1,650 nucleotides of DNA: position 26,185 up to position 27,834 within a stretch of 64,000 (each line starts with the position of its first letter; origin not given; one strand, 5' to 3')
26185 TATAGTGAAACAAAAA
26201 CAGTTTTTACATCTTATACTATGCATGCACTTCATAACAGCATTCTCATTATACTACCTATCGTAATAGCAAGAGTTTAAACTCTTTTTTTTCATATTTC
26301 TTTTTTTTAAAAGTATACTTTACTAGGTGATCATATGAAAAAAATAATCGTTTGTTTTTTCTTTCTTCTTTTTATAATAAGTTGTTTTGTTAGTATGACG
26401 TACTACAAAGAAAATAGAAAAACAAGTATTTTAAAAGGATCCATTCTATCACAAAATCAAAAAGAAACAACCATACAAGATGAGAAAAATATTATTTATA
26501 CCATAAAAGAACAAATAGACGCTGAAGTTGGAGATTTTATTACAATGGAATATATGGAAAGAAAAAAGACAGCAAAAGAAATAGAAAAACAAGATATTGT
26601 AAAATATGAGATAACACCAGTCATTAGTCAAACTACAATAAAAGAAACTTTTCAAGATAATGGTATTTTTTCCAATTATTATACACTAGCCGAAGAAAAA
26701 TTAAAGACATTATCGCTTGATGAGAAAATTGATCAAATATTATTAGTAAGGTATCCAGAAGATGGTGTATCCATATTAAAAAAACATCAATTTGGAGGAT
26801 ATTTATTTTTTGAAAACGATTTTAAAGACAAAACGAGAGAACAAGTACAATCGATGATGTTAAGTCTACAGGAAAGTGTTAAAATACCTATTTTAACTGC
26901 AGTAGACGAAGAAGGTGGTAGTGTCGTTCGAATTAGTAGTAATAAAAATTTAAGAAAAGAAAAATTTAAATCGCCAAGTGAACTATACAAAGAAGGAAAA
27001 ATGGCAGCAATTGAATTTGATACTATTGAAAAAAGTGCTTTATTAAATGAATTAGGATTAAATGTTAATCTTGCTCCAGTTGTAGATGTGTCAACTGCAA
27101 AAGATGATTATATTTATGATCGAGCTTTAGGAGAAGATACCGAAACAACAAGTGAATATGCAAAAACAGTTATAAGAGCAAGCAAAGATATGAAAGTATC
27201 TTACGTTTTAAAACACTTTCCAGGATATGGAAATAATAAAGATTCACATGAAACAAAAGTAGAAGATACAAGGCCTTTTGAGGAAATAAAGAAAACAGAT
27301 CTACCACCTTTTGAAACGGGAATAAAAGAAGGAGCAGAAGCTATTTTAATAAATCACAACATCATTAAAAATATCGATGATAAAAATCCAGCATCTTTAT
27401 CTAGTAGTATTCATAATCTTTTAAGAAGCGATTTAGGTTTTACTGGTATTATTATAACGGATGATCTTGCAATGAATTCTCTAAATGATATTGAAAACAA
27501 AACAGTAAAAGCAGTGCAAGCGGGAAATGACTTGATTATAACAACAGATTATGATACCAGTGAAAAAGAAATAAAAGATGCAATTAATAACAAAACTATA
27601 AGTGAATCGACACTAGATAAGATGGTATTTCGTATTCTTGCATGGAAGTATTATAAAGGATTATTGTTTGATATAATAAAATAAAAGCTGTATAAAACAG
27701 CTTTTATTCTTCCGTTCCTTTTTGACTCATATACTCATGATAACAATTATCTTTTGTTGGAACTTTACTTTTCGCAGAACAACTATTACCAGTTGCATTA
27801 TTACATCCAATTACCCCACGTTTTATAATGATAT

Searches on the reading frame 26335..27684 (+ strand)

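Call 105: search_protein_families(library=pfam, proteins=[window:26335-27684:+], max_evalue=0.0001)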
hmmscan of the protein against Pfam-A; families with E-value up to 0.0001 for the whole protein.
window:26335-27684:+ (449 aa): 1 family
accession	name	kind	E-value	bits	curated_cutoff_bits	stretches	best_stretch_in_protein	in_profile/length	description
PF00933.27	Glyco_hydro_3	-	6.9e-55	187.1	27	1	128-435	2-314/316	Glycosyl hydrolase family 3 N terminal domain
